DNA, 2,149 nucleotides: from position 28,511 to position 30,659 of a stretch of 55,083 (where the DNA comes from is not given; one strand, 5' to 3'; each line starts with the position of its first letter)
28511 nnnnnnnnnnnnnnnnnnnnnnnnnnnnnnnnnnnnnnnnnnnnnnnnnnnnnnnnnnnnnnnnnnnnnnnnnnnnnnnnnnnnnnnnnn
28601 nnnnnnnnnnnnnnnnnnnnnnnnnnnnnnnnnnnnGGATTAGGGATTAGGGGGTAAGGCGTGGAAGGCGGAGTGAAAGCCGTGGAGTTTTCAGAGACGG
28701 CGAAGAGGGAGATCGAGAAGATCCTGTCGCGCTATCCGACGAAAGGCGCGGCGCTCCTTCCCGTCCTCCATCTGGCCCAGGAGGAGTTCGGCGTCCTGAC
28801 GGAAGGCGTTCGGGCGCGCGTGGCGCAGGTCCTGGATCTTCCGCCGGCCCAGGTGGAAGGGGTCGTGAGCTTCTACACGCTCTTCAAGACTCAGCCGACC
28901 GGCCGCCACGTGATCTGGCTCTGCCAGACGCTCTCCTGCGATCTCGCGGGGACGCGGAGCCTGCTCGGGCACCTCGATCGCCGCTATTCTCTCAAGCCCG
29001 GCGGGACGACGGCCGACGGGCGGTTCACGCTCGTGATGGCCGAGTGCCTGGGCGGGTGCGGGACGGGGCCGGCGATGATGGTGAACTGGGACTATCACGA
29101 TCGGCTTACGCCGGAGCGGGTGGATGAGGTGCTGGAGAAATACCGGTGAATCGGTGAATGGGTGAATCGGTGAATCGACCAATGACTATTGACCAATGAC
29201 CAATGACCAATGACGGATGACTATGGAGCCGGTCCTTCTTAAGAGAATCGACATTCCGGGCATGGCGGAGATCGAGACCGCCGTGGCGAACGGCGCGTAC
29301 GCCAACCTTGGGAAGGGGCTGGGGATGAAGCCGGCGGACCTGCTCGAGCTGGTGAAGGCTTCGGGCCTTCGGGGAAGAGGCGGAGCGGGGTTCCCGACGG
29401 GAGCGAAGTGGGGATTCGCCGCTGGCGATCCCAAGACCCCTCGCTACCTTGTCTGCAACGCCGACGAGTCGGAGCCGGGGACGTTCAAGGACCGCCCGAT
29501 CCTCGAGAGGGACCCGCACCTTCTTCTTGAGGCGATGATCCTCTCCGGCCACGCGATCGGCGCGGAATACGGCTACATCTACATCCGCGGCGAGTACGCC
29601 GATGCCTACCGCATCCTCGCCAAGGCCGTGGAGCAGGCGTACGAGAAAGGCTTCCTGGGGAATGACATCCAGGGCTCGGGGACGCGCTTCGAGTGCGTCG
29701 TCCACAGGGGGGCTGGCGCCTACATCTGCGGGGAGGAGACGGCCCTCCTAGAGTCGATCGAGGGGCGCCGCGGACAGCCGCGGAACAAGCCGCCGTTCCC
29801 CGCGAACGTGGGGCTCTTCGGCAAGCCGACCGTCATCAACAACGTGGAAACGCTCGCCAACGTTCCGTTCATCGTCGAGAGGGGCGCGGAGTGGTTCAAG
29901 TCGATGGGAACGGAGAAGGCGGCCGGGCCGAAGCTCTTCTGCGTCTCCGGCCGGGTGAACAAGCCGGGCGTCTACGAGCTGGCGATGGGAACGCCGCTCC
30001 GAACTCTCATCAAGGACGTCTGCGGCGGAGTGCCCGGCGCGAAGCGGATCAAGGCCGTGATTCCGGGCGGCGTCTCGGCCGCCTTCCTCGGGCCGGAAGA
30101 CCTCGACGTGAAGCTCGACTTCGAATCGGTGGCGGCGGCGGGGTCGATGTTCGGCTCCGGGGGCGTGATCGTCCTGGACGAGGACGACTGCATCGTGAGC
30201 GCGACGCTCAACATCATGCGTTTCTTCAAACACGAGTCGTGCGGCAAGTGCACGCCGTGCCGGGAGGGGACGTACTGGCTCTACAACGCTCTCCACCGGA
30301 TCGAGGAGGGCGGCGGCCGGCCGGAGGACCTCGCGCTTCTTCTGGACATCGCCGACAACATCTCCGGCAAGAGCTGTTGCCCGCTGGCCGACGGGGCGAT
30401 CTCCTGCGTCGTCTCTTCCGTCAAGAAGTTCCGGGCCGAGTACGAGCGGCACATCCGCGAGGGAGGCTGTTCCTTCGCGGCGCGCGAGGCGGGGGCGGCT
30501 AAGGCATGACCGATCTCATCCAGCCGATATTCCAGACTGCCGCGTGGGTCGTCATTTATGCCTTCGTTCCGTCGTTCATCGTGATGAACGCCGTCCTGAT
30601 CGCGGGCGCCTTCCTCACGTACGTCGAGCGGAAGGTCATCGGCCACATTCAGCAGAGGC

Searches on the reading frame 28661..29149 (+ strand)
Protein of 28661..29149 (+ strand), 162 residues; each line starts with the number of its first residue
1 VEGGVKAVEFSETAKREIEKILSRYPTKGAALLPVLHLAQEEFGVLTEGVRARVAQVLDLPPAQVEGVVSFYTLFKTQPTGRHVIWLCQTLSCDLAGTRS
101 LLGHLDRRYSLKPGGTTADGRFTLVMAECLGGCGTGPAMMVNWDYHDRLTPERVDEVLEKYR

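Call 3: search_protein_families(library=pfam, proteins=[window:28661-29149:+])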
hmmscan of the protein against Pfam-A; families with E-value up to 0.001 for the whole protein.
window:28661-29149:+ (162 aa): 1 family
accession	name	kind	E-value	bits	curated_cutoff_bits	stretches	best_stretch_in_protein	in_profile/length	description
PF01257.25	2Fe-2S_thioredx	-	3.1e-48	163.8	24.8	1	18-162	1-145/145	Thioredoxin-like [2Fe-2S] ferredoxin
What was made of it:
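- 28661..29149 (+): nuoE (162 aa); the four Cys ligands of the 2Fe-2S cluster are present. PF01257, E 3.1e-48 (call 3).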

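Call 74: find_homologous_proteins(query=window:28661-29149:+, max_evalue=1e-20)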
Query window:28661-29149:+ (162 aa): 2914 proteins with E <= 1e-20 among 3137 candidates; the best 120 are listed.
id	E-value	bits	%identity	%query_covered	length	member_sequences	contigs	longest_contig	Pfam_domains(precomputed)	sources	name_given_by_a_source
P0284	4.3e-96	337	92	100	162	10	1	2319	PF01257.26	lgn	-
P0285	2.2e-92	325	92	97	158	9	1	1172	PF01257.26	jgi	-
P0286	7.0e-63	229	91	68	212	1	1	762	PF01257.26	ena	-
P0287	1.1e-54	203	58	98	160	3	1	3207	PF01257.26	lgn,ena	-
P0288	1.8e-47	179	52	94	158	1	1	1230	PF01257.26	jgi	jgi:NADH-quinone oxidoreductase subunit E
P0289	9.9e-47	177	52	93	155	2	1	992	PF01257.26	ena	-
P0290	1.5e-46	176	52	96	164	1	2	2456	PF01257.26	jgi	jgi:NADH-quinone oxidoreductase subunit E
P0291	1.5e-46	176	51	93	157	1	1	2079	PF01257.26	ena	-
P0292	1.8e-46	176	52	94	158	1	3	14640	PF01257.26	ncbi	-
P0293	2.6e-46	175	51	93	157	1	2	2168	PF01257.26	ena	-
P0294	3.1e-46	175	53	94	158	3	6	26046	PF01257.26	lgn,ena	-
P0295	3.6e-46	175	53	94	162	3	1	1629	PF01257.26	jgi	jgi:NADH-quinone oxidoreductase subunit E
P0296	3.7e-46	175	54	94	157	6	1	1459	PF01257.26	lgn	-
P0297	3.7e-46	175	52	94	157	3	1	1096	PF01257.26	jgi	-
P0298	1.2e-45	173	52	94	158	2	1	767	PF01257.26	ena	-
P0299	2.0e-45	172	52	92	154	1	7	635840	PF01257.26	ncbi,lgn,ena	-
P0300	2.1e-45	172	52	94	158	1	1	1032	PF01257.26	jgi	-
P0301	2.6e-45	172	52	95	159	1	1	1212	PF01257.26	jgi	jgi:NADH-quinone oxidoreductase subunit E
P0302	4.9e-45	171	53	94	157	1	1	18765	PF01257.26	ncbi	-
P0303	4.9e-45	171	53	94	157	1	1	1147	PF01257.26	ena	-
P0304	6.0e-45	171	50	94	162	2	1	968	PF01257.26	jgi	-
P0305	6.3e-45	171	54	93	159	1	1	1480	PF01257.26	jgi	jgi:NADH-quinone oxidoreductase subunit E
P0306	7.1e-45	171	49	96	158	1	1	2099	PF01257.26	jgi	jgi:NADH-quinone oxidoreductase subunit E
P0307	8.8e-45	170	52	93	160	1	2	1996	PF01257.26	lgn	-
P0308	1.2e-44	170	53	94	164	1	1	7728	PF01257.26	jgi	jgi:NADH-quinone oxidoreductase subunit E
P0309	1.3e-44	170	49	96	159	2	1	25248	PF01257.26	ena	-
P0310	1.7e-44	169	52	91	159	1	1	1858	PF01257.26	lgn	-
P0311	1.8e-44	169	51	96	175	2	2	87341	PF01257.26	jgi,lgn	-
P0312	2.1e-44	169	52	93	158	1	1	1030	PF01257.26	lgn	-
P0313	2.3e-44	169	52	91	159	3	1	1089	PF01257.26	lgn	-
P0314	3.7e-44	168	48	94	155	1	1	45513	PF01257.26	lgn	-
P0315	5.1e-44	168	51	93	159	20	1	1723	PF01257.26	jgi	jgi:NADH-quinone oxidoreductase subunit E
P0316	5.4e-44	168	50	93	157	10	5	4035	PF01257.26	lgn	-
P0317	6.2e-44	168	51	96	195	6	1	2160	PF01257.26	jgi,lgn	-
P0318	6.7e-44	167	50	93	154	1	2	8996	PF01257.26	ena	-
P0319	7.0e-44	167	48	96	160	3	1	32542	PF01257.26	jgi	jgi:NADH-quinone oxidoreductase subunit E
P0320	8.9e-44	167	51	87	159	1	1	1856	PF01257.26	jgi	jgi:NADH-quinone oxidoreductase subunit E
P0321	9.4e-44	167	50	92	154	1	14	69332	PF01257.26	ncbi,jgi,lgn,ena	-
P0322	1.0e-43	167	51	91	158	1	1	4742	PF01257.26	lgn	-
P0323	1.3e-43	167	51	94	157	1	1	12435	PF01257.26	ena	-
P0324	1.3e-43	167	50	95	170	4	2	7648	PF01257.26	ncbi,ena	-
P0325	1.5e-43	166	50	94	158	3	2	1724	PF01257.26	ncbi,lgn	-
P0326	2.0e-43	166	51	94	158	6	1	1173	PF01257.26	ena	-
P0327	2.1e-43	166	54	90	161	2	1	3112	PF01257.26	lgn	-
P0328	2.3e-43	166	51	96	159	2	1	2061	PF01257.26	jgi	jgi:NADH-quinone oxidoreductase subunit E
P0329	2.5e-43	166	49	96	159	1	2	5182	PF01257.26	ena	-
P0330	2.8e-43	165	52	94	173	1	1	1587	PF01257.26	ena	-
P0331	2.8e-43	165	50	94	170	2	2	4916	PF01257.26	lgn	-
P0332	3.4e-43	165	48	98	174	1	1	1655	PF01257.26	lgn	-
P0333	4.2e-43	165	50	96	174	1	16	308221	PF01257.26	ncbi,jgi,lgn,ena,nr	ncbi:MAG TPA: NADH-quinone oxidoreductase subunit NuoE [Thermoanaerobaculales bacterium]|nr:NADH-qui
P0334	5.8e-43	164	49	98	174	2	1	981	PF01257.26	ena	-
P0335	5.9e-43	164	50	91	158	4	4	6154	PF01257.26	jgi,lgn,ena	-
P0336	6.0e-43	164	49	99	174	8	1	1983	PF01257.26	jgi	-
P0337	6.2e-43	164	50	93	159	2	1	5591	PF01257.26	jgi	jgi:NADH-quinone oxidoreductase subunit E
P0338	8.7e-43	164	51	94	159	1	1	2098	PF01257.26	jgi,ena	-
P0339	1.3e-42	163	49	91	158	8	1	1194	PF01257.26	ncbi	-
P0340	1.3e-42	163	47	99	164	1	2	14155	PF01257.26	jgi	jgi:NADH-quinone oxidoreductase subunit E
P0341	1.4e-42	163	50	96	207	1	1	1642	PF01257.26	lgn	-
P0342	1.7e-42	163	50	96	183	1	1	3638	PF01257.26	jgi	jgi:NADH-quinone oxidoreductase E subunit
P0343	1.8e-42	163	49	91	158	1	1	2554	PF01257.26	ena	-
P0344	2.0e-42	163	46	100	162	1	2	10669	PF01257.26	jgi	jgi:NADH-quinone oxidoreductase subunit E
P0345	2.0e-42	163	51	96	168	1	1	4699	PF01257.26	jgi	jgi:NADH-quinone oxidoreductase E subunit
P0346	2.1e-42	163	52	96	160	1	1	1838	PF01257.26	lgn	-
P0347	2.2e-42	163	50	98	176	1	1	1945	PF01257.26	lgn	-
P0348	2.7e-42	162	47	96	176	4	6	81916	PF01257.26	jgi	jgi:NADH-quinone oxidoreductase E subunit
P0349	3.4e-42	162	53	94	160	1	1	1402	PF01257.26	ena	-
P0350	3.6e-42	162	51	94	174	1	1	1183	PF01257.26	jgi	-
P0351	3.7e-42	162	53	94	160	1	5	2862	PF01257.26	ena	-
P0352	3.7e-42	162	53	94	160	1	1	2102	PF01257.26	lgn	-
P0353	3.8e-42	162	48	97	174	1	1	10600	PF01257.26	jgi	jgi:NADH-quinone oxidoreductase subunit E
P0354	4.7e-42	161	49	98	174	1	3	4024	PF01257.26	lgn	-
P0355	4.7e-42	161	52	94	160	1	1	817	PF01257.26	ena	-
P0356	5.2e-42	161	49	94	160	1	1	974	PF01257.26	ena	-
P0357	5.7e-42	161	50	90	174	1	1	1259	PF01257.26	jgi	-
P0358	5.7e-42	161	48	96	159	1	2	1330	PF01257.26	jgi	jgi:NADH-quinone oxidoreductase subunit E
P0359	6.4e-42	161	49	96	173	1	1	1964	PF01257.26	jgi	jgi:NADH-quinone oxidoreductase E subunit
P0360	7.2e-42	161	49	94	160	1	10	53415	PF01257.26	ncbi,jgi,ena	-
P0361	7.8e-42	161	49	96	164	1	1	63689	PF01257.26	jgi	jgi:NADH-quinone oxidoreductase E subunit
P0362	8.7e-42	161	50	97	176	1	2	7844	PF01257.26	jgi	jgi:NADH-quinone oxidoreductase subunit E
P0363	9.8e-42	160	53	91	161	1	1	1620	PF01257.26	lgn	-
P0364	1.3e-41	160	48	98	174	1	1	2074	PF01257.26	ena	-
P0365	1.5e-41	160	51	93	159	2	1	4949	PF01257.26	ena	-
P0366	1.6e-41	160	51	93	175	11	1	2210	PF01257.26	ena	-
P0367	1.7e-41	160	48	98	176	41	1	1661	PF01257.26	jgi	-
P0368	2.0e-41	159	50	94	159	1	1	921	PF01257.26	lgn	-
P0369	2.1e-41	159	52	90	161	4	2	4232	PF01257.26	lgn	-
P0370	2.1e-41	159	48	94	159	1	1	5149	PF01257.26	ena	-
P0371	2.1e-41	159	48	96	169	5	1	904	PF01257.26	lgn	-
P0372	2.2e-41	159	47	98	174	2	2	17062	PF01257.26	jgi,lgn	jgi:NADH-quinone oxidoreductase E subunit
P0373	2.4e-41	159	51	94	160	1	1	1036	PF01257.26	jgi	jgi:NADH-quinone oxidoreductase subunit E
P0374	2.5e-41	159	52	94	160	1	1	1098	PF01257.26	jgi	jgi:NADH-quinone oxidoreductase subunit E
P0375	2.5e-41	159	50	92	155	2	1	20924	PF01257.26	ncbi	ncbi:MAG: NADH-quinone oxidoreductase subunit NuoE [Anaerolineae bacterium]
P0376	2.8e-41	159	51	96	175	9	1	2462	PF01257.26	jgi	-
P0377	2.9e-41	159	47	94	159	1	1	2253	PF01257.26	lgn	-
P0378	3.2e-41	159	47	95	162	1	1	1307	PF01257.26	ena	-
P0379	3.2e-41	159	51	92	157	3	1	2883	PF01257.26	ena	-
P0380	3.2e-41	159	51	96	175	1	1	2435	PF01257.26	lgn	-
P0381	3.6e-41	159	52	94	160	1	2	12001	PF01257.26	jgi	-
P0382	4.3e-41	158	52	95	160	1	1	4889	PF01257.26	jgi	jgi:NADH-quinone oxidoreductase subunit E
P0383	4.6e-41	158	52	94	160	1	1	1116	PF01257.26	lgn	-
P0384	4.6e-41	158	50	94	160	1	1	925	PF01257.26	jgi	-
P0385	4.9e-41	158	52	94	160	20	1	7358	PF01257.26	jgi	jgi:NADH-quinone oxidoreductase subunit E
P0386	5.0e-41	158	51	94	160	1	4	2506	PF01257.26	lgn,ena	-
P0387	5.8e-41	158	51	93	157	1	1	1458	PF01257.26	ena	-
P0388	6.3e-41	158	52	94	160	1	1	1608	PF01257.26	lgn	-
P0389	6.3e-41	158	50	94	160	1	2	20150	PF01257.26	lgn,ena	-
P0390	7.1e-41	158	46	97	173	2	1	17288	PF01257.26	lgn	-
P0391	7.2e-41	158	49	94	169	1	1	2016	PF01257.26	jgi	jgi:NADH-quinone oxidoreductase subunit E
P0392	8.3e-41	157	50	94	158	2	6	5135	PF01257.26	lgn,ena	-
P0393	1.1e-40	157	48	96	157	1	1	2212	PF01257.26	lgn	-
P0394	1.2e-40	157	53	90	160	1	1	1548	PF01257.26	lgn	-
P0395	1.2e-40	157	48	98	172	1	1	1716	PF01257.26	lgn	-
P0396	1.2e-40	157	51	94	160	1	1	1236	PF01257.26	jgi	-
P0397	1.3e-40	157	47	96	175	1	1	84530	PF01257.26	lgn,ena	-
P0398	1.3e-40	157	49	95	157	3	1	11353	PF01257.26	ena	-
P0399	1.3e-40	157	50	96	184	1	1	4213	PF01257.26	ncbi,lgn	-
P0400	1.4e-40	157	46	98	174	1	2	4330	PF01257.26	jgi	jgi:NADH-quinone oxidoreductase subunit E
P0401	1.5e-40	157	51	93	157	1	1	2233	PF01257.26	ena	-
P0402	1.6e-40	157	48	94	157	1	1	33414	PF01257.26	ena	-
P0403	1.7e-40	156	51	94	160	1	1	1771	PF01257.26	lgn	-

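Call 75: find_encoding_contigs(protein=P0287, flank=10000, max_places=6)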
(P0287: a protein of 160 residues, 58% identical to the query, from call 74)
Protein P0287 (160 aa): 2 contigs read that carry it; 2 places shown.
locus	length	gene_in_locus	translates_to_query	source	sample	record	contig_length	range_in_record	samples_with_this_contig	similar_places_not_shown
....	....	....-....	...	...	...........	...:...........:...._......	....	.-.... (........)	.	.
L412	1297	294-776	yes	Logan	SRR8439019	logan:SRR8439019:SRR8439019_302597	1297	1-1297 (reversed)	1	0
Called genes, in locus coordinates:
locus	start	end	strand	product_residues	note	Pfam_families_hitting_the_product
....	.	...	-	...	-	?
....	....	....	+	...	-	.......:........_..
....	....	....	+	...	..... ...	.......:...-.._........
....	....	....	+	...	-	?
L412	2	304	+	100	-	?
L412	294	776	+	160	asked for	PF01257:2Fe-2S_thioredx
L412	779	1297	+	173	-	?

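Call 84: search_protein_families(library=ncbifam, proteins=[window:28661-29149:+], max_evalue=1e-10)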
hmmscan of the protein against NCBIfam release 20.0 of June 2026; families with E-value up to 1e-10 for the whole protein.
window:28661-29149:+ (162 aa): 9 families
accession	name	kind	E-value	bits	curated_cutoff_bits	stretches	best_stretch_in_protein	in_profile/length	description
TIGR01958.1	nuoE_fam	subfamily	8.4e-44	149.3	142.4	1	17-162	1-148/148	NADH-quinone oxidoreductase subunit NuoE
NF005721.0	PRK07539.1-1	equivalog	8e-43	146.8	308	1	10-162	26-178/292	NADH-quinone oxidoreductase subunit NuoE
NF005722.0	PRK07539.1-2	equivalog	3e-42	144.4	141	1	8-162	3-157/157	NADH-quinone oxidoreductase subunit NuoE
NF005725.0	PRK07539.1-5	equivalog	8.9e-41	139.5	220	1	8-161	15-171/174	NADH-quinone oxidoreductase subunit NuoE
NF004638.0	PRK05988.1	equivalog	3.4e-36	124.4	198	1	11-161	7-157/159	formate dehydrogenase subunit gamma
NF005747.0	PRK07571.1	equivalog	1.8e-33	115.6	224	1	14-160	21-167/173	bidirectional hydrogenase complex protein HoxE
NF005723.0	PRK07539.1-3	equivalog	4e-33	114.5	226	1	10-160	2-155/158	NADH-quinone oxidoreductase subunit NuoE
NF005724.0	PRK07539.1-4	equivalog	6.3e-27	94.9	280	1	8-161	16-172/240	NADH-quinone oxidoreductase subunit NuoE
NF009040.0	PRK12373.1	equivalog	1.9e-24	87.1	514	1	9-161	14-169/400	NADH-quinone oxidoreductase subunit E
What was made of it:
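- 28661..29149 (+): TIGR01958 scores above its cut-off (call 84).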

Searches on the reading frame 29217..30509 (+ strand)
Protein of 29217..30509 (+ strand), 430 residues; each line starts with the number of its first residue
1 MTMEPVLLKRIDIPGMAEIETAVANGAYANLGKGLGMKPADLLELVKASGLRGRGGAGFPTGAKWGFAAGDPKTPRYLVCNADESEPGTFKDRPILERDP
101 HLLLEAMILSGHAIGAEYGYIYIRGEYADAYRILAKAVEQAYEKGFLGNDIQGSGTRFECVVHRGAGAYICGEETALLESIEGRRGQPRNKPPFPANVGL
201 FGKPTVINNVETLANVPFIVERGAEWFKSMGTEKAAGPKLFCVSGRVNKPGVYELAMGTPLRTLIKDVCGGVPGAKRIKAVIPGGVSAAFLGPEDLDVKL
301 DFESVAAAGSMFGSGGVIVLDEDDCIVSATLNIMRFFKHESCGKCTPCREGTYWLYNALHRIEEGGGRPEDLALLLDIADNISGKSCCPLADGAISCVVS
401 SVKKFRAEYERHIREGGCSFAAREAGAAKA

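Call 3: search_protein_families(library=pfam, proteins=[window:29217-30509:+])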
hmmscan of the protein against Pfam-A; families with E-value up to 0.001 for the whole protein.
window:29217-30509:+ (430 aa): 4 families
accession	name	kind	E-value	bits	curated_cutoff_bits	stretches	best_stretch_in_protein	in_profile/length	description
PF01512.22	Complex1_51K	-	3.2e-49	167.1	31.2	1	46-217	1-149/150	Nuo51 FMN-binding domain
PF10589.14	NADH_4Fe-4S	-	1e-30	105.8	23.5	1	329-412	2-85/85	NADH-ubiquinone oxidoreductase-F iron-sulfur binding region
PF22461.2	SLBB_2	-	1.1e-09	38.7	27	1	239-296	1-60/79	SLBB domain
PF10531.15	SLBB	-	2.7e-09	37.1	27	1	241-286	2-50/55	SLBB domain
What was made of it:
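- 29217..30509 (+): nuoF (430 aa), with the FMN and 4Fe-4S (N3) motifs. PF01512 and PF10589 (call 3).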

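Call 16: find_encoding_contigs(protein=window:29217-30509:+, flank=10000, max_places=10)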
Protein window:29217-30509:+ (430 aa): no gene with exactly this product is on record in the collection.

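Call 84: search_protein_families(library=ncbifam, proteins=[window:29217-30509:+], max_evalue=1e-10)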
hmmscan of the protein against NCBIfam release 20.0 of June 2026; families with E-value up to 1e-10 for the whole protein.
window:29217-30509:+ (430 aa): 4 families
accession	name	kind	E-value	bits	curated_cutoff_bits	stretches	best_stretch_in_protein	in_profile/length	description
TIGR01959.1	nuoF_fam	equivalog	7.9e-175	581.2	558.65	1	7-413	2-410/410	NADH-quinone oxidoreductase subunit NuoF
NF010120.0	PRK13596.1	equivalog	5.7e-144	479.8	389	1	17-416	18-420/433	NADH-quinone oxidoreductase subunit NuoF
NF008436.0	PRK11278.1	equivalog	2.7e-126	422.1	749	1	28-415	36-428/448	NADH-quinone oxidoreductase subunit NuoF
TIGR04481.1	PR_assoc_PrdC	equivalog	1.4e-11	43.9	490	1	40-275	74-271/425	proline reductase-associated electron transfer protein PrdC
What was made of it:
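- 29217..30509 (+): The TIGR01959 equivalog scores 581 bits against a cut-off of 559 (call 84).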
